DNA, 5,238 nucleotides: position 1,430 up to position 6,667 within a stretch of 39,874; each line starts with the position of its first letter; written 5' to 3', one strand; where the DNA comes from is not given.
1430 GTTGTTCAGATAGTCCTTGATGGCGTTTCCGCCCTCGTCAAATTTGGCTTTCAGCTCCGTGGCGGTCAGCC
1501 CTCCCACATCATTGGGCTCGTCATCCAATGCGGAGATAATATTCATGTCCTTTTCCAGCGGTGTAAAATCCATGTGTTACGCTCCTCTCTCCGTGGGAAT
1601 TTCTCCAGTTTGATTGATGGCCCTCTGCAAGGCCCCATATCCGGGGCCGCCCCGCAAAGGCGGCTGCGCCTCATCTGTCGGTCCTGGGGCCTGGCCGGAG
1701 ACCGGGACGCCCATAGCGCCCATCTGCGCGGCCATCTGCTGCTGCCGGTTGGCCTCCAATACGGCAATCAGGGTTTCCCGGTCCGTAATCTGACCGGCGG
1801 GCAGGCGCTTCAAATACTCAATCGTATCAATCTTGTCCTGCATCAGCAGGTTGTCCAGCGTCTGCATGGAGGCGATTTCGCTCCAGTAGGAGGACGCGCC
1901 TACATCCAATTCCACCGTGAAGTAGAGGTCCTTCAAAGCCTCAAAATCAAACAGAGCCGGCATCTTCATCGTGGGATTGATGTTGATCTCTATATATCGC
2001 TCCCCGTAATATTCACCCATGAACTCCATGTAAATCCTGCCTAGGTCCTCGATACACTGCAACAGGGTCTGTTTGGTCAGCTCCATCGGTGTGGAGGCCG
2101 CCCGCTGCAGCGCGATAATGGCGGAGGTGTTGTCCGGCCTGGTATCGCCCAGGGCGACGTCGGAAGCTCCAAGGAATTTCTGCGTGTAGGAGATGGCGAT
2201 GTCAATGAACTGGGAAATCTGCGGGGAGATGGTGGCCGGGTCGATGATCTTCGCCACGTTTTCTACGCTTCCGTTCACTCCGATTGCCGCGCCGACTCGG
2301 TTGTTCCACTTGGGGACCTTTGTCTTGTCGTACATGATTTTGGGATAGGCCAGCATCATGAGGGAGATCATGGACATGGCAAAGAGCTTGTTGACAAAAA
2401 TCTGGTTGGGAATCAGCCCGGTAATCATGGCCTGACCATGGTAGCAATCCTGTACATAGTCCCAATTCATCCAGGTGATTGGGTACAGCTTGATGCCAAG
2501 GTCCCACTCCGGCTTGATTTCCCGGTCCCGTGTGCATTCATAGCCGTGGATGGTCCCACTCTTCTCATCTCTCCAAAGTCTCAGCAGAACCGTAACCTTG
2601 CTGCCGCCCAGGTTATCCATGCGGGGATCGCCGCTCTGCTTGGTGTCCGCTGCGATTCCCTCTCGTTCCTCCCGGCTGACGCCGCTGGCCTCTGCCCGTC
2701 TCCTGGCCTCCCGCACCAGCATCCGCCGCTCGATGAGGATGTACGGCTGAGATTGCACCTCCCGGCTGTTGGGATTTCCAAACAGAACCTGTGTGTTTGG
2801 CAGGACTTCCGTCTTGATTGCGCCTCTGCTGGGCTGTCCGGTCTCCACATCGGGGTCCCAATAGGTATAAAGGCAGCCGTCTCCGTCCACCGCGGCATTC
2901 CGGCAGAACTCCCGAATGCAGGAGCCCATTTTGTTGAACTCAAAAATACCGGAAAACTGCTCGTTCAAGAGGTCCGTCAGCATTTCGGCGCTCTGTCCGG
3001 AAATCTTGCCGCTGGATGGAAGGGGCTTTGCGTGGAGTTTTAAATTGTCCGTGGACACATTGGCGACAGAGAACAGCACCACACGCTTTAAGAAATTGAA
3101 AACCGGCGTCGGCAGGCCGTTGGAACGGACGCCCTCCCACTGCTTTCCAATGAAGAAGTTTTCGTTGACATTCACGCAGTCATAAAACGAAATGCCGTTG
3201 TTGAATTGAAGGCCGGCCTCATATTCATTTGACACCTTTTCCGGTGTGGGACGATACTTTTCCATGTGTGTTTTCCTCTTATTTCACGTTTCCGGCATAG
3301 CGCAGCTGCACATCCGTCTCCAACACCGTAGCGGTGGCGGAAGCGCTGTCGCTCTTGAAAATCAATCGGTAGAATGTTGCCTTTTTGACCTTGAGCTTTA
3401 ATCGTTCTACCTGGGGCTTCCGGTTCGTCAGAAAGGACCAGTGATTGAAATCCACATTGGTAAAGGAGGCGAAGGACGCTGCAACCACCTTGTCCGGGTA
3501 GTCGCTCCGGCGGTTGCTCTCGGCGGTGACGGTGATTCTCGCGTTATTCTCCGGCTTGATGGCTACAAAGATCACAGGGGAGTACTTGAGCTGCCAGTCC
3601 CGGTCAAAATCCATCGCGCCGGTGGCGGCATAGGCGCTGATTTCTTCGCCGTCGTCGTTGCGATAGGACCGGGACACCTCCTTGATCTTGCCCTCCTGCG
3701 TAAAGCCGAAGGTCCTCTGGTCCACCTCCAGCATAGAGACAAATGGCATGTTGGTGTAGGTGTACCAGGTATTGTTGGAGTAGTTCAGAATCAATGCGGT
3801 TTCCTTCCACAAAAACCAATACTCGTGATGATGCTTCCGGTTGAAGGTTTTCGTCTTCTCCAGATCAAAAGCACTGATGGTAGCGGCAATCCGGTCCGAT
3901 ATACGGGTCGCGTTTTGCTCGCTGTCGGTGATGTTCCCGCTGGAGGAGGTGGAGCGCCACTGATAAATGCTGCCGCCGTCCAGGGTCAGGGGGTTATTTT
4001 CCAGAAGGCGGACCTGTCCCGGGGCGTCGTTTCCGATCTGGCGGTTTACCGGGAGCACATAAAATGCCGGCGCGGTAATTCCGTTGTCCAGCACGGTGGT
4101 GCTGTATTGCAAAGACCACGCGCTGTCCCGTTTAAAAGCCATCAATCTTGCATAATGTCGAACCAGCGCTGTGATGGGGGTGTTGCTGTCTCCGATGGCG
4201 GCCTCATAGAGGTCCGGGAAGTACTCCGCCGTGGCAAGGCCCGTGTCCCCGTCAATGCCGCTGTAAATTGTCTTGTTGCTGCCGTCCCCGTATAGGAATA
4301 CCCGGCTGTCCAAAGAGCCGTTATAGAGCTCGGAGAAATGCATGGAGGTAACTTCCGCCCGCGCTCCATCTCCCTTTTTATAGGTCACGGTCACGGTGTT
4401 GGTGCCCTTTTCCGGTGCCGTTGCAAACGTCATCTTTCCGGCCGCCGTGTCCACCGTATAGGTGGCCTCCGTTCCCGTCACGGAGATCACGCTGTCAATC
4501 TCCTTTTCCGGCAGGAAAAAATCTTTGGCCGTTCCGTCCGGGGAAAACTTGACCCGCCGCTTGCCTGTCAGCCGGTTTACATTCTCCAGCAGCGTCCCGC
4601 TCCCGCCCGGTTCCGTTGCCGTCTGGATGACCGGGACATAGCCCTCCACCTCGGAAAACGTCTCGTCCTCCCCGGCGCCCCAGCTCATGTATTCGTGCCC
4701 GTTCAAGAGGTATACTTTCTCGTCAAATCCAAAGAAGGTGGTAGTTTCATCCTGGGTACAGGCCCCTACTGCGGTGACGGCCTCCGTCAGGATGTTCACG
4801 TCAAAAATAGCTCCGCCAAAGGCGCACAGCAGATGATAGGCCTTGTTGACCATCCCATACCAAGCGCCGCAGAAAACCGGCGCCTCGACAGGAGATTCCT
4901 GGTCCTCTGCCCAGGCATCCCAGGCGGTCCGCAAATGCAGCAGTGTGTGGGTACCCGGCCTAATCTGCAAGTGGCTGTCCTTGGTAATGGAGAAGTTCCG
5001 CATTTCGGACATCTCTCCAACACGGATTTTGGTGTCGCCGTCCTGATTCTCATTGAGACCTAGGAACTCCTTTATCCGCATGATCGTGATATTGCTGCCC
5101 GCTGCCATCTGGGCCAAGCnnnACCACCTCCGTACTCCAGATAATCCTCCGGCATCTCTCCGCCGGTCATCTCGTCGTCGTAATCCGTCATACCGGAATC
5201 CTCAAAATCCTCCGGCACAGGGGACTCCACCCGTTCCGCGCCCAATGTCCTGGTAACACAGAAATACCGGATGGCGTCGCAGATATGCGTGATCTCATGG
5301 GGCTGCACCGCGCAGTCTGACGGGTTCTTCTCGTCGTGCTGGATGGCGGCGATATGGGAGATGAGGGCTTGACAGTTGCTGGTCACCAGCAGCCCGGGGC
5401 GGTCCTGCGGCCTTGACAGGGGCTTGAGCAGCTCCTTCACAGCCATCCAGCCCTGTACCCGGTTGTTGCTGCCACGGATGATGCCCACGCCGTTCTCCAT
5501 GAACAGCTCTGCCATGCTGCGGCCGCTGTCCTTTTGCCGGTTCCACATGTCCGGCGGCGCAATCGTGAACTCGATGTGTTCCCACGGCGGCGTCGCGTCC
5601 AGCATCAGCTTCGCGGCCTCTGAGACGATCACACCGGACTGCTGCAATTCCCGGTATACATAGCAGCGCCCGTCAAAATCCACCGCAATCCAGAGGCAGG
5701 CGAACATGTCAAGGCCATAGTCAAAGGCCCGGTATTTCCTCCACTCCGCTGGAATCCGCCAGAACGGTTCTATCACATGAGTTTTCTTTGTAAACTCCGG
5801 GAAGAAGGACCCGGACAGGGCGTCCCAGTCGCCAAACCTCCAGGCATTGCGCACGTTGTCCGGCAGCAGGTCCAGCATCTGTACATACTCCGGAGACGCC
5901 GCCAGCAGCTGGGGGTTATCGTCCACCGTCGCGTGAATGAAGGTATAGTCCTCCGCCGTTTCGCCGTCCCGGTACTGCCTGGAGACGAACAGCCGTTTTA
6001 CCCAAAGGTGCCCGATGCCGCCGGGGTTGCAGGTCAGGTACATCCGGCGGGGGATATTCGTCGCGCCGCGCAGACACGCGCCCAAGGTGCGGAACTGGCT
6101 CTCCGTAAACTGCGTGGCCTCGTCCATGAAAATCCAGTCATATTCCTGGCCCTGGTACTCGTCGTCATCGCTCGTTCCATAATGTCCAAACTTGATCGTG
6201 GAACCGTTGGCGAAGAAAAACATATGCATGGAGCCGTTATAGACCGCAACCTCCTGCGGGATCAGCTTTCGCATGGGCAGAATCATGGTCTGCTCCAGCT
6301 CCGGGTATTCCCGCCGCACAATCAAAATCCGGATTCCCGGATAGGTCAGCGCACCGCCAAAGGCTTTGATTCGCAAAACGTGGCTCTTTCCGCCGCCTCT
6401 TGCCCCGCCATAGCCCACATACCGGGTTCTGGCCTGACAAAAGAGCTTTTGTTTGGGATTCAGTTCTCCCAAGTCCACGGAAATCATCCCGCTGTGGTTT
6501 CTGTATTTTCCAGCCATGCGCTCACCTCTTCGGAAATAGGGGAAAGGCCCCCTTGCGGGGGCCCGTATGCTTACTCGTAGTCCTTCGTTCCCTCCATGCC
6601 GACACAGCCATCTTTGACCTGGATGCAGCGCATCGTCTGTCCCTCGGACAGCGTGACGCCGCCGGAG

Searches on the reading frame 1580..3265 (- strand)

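Call 89: search_protein_families(library=phrogs, proteins=[window:1580-3265:-], max_evalue=0.00001)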
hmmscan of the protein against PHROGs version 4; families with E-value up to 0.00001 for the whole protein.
window:1580-3265:- (562 aa): 2 families
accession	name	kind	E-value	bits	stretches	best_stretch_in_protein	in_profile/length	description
phrog_156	-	head and packaging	6e-23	82.1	1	261-476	294-530/681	portal protein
phrog_332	-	connector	1.8e-07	30.9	1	112-385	122-393/560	head-tail adaptor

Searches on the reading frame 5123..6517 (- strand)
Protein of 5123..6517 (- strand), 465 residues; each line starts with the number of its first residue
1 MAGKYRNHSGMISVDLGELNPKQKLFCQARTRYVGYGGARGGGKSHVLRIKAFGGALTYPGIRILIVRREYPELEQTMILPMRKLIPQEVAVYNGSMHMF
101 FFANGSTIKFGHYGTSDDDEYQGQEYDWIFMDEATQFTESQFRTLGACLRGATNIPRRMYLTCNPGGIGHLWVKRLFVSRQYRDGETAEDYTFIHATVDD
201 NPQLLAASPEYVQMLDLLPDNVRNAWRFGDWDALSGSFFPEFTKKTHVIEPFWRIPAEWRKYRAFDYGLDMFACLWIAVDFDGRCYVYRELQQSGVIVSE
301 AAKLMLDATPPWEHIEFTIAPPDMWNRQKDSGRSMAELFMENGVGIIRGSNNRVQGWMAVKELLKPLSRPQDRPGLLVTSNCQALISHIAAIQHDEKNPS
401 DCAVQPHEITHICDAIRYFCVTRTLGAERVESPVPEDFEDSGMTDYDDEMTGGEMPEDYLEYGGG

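Call 89: search_protein_families(library=phrogs, proteins=[window:5123-6517:-], max_evalue=0.00001)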
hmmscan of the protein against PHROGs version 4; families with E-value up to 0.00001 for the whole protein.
window:5123-6517:- (465 aa): 6 families
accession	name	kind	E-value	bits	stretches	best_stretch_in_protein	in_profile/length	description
phrog_2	-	head and packaging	4.1e-42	145.9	1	19-430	266-600/807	terminase large subunit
phrog_979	-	head and packaging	4.9e-42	145.4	1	18-266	153-441/642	terminase large subunit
phrog_9526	-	head and packaging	9.3e-17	62.4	1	19-167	11-167/280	terminase large subunit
phrog_3717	-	head and packaging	8.5e-15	55.9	1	18-276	10-267/277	terminase large subunit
phrog_5653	-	head and packaging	1.6e-07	32.3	1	229-426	1-183/199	terminase large subunit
phrog_10250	-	head and packaging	6.4e-06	27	0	227-427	14-219/228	terminase large subunit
